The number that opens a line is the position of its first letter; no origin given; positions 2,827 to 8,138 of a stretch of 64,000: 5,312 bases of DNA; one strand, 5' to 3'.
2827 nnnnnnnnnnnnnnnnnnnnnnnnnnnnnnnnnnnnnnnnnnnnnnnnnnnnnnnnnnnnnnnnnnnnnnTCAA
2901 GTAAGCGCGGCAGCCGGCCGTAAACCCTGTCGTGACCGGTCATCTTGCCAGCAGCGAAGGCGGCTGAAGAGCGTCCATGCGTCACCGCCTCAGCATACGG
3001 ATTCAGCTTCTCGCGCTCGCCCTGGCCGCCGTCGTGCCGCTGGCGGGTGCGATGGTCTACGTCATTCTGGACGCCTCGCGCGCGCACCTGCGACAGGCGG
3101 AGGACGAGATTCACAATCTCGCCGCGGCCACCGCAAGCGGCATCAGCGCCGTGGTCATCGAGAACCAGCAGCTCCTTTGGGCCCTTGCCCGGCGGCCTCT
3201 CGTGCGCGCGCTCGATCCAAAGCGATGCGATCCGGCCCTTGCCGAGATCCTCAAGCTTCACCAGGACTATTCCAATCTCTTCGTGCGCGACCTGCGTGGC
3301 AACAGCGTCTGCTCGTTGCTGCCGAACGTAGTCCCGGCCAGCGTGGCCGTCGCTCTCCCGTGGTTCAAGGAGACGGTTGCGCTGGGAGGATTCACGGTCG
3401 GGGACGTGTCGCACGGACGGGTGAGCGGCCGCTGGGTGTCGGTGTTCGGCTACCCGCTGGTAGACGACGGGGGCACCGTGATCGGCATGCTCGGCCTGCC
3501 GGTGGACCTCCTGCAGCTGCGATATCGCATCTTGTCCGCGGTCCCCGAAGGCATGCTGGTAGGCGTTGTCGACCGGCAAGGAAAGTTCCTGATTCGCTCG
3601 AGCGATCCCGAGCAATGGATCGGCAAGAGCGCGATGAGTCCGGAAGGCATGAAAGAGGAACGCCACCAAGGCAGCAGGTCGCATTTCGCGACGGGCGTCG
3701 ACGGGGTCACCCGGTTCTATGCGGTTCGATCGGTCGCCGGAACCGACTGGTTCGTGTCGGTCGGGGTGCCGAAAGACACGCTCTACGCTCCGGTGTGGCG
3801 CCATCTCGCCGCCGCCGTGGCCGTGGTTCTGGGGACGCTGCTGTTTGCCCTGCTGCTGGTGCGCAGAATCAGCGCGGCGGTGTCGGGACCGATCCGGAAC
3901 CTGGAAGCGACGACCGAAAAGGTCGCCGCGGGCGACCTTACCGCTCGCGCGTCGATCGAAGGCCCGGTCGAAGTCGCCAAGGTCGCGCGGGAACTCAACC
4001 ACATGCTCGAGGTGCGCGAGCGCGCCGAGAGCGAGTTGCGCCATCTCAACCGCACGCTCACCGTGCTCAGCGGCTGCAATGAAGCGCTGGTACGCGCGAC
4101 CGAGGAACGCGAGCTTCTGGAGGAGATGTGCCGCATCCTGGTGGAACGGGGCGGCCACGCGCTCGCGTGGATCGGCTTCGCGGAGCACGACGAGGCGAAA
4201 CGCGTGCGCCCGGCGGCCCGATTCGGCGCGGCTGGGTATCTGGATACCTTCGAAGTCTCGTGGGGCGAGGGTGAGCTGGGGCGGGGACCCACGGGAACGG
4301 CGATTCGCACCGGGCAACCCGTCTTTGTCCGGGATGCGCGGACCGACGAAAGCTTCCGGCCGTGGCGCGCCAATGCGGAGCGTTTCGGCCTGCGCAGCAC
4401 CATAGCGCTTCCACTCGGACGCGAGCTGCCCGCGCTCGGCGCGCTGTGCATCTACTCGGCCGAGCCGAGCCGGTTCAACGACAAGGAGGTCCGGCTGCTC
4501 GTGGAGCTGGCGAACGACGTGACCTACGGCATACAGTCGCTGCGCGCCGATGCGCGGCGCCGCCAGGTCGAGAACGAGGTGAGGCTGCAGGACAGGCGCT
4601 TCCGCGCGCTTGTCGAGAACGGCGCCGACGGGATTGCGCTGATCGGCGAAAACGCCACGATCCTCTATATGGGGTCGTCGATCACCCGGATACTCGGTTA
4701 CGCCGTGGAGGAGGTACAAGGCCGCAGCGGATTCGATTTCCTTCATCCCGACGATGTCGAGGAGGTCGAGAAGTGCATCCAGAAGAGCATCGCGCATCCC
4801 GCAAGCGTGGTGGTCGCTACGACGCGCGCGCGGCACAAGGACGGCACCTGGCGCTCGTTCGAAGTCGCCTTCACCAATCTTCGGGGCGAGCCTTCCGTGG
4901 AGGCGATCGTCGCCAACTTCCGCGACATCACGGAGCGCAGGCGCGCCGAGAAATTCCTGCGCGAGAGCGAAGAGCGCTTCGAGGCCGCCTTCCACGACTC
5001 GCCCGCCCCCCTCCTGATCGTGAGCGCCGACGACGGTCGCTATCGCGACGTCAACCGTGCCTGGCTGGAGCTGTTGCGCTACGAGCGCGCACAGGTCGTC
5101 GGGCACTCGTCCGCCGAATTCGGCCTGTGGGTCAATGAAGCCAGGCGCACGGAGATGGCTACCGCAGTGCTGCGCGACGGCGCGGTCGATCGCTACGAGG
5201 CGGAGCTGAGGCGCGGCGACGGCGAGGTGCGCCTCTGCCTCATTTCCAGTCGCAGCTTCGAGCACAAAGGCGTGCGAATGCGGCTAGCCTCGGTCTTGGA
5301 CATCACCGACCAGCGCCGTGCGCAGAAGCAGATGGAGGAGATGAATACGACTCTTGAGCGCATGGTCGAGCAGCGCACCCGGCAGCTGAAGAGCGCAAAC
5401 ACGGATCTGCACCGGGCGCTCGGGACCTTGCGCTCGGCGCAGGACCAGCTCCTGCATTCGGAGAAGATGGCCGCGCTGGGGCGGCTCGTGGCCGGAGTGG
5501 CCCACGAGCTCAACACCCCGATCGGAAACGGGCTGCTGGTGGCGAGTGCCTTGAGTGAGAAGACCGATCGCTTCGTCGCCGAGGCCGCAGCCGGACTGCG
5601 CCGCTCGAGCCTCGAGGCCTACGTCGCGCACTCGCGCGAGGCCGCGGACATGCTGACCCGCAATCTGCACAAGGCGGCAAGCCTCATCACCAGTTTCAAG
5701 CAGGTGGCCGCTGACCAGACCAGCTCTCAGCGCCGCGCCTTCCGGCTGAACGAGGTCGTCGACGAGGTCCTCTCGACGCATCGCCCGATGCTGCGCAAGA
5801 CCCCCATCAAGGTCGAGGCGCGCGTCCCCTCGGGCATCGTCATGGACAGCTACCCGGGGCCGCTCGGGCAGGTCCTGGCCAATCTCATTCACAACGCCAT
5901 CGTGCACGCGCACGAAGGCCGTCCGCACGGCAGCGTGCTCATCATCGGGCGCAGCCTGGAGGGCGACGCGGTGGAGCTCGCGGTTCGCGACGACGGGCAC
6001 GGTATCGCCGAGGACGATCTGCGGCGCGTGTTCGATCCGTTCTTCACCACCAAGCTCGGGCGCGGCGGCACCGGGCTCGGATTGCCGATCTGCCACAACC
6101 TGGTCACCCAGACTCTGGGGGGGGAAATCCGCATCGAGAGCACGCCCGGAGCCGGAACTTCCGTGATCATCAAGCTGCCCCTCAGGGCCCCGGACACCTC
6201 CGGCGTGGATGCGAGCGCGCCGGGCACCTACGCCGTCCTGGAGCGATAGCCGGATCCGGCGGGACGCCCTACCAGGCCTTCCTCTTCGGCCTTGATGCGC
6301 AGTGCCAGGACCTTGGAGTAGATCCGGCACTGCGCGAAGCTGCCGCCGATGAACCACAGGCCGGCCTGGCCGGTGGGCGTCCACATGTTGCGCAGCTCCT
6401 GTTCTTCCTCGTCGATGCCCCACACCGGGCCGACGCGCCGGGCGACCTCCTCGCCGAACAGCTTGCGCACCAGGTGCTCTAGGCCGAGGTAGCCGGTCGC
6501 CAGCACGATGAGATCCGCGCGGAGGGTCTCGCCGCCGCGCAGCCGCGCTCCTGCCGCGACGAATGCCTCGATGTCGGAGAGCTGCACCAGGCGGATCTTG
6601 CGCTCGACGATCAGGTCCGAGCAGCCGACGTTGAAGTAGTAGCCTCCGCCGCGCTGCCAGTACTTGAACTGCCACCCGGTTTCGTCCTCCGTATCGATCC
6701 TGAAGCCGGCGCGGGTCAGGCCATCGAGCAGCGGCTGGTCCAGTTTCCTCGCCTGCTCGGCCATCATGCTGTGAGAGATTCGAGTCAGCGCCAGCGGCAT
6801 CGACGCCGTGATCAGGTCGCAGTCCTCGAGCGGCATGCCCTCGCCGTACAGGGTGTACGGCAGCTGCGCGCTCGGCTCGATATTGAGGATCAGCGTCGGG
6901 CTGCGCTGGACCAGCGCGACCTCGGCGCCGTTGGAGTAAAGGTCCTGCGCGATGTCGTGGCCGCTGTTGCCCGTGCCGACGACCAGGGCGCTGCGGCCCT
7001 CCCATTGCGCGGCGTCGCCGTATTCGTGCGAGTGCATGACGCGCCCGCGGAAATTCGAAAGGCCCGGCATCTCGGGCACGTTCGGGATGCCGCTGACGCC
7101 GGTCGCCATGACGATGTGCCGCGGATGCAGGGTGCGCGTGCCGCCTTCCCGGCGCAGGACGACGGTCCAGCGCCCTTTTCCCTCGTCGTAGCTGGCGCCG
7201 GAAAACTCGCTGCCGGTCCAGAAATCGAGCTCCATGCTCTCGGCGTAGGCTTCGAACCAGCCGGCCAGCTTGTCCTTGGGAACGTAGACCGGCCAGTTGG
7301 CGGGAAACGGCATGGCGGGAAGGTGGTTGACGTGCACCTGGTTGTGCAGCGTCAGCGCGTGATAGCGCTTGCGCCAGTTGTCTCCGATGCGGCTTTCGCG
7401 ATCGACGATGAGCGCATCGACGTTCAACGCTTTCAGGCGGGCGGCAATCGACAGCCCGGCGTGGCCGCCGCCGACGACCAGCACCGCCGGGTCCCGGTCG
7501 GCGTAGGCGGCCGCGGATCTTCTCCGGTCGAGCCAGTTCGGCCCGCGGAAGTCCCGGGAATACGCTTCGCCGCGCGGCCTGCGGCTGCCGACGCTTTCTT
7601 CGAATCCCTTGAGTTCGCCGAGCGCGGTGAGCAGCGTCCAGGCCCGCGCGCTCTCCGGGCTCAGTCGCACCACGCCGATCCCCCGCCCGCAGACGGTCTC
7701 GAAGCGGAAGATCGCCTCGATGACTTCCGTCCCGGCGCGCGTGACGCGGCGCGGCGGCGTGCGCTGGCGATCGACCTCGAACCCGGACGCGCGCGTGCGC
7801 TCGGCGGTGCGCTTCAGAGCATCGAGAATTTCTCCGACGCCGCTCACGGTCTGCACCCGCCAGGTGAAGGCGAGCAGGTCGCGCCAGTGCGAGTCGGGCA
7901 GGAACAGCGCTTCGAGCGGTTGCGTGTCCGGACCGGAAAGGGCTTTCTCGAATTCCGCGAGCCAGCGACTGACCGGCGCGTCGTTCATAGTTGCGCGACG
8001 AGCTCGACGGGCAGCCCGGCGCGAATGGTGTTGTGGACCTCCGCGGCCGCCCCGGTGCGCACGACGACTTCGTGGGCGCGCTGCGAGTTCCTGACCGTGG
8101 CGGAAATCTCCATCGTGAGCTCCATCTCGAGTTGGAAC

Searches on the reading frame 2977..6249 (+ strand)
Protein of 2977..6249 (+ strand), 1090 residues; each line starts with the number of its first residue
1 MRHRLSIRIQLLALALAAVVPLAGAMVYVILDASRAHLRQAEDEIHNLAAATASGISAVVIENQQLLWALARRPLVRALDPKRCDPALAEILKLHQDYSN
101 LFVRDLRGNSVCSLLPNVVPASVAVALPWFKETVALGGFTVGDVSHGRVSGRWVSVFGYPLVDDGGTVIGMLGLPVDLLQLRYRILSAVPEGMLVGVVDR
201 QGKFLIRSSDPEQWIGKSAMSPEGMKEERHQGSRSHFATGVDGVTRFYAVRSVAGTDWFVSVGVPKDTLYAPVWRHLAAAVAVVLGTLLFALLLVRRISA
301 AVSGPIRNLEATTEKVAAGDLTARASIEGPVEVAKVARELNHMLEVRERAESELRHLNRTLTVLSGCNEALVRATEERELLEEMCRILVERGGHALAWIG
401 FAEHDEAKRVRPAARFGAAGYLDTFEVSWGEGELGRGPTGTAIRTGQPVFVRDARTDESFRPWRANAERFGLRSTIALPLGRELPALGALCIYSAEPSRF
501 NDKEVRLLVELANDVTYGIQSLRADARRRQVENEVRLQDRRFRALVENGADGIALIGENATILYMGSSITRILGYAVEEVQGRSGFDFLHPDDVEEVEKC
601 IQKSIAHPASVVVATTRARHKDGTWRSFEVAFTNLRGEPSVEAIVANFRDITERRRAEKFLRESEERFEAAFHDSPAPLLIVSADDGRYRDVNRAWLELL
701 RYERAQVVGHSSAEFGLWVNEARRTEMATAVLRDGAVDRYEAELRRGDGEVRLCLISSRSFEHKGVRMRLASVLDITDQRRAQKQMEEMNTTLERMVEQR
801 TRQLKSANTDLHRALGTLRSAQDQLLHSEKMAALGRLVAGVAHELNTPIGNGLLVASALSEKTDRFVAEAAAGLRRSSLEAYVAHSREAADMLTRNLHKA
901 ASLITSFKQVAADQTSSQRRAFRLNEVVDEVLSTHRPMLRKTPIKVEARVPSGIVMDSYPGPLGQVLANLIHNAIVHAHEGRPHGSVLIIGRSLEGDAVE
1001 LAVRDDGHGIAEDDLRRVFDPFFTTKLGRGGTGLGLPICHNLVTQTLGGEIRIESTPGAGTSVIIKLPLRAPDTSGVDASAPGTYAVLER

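Call 91: search_protein_families(library=pfam, proteins=[window:2977-6249:+], max_evalue=0.0001)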
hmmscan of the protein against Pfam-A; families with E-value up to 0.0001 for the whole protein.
window:2977-6249:+ (1090 aa): 12 families
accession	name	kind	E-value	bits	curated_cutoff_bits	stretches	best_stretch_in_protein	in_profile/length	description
PF02518.31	HATPase_c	-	3.7e-26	92.2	26.4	1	962-1070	5-110/111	Histidine kinase-, DNA gyrase B-, and HSP90-like ATPase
PF13185.12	GAF_2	-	3.2e-22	79.7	28.6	1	375-517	2-133/136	GAF domain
PF13426.13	PAS_9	-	8.8e-22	77.8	27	2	680-778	5-103/103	PAS domain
PF08448.16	PAS_4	-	8.3e-21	74.7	23.1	2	547-656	2-110/110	PAS fold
PF00989.32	PAS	-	3.7e-17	62.8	22.6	1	541-651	2-113/113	PAS fold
PF02743.24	dCache_1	-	8.9e-15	55.3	45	1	36-262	2-239/240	Cache domain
PF13188.13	PAS_8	-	2.7e-14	52.9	21.8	1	666-707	1-38/65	PAS domain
PF08447.18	PAS_3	-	4.3e-14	53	25.6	1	563-635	2-75/89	PAS fold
PF01590.32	GAF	-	8e-13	49.5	22.4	1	425-515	37-129/133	GAF domain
PF00672.30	HAMP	-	6.5e-10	39.6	25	1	298-345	2-49/53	HAMP domain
PF13581.12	HATPase_c_2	-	1.6e-05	25.3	27.4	1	970-1046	39-112/127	Histidine kinase-like ATPase domain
PF13492.12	GAF_3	-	6.9e-05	23.7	27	0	439-515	57-123/129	GAF domain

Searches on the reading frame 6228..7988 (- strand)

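Call 91: search_protein_families(library=pfam, proteins=[window:6228-7988:-], max_evalue=0.0001)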
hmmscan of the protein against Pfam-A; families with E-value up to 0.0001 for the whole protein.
window:6228-7988:- (586 aa): 9 families
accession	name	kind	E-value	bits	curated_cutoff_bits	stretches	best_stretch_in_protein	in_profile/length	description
PF13738.12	Pyr_redox_3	-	1.2e-19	71.1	30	1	170-365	1-198/305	Pyridine nucleotide-disulphide oxidoreductase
PF00743.25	FMO-like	-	1.6e-18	66.9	22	1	189-378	24-230/532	Flavin-binding monooxygenase-like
PF07992.20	Pyr_redox_2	-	9.9e-17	61.7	26.1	1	168-367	2-178/291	Pyridine nucleotide-disulphide oxidoreductase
PF13434.12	Lys_Orn_oxgnase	-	1e-10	41.7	21.3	1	272-365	130-224/339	L-lysine 6-monooxygenase/L-ornithine 5-monooxygenase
PF13450.12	NAD_binding_8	-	1.8e-08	35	21.9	1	171-208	1-38/68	NAD(P)-binding Rossmann-like domain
PF00070.33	Pyr_redox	-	2e-08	35.1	22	0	169-202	2-35/82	Pyridine nucleotide-disulphide oxidoreductase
PF01266.30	DAO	-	3.2e-08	33.9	27.9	0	169-203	2-36/353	FAD dependent oxidoreductase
PF01494.25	FAD_binding_3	-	2.4e-07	30.7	22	0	168-200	3-35/349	FAD binding domain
PF02826.25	2-Hacid_dh_C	-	4.1e-07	30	25.1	0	324-399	29-101/178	D-isomer specific 2-hydroxyacid dehydrogenase, NAD binding domain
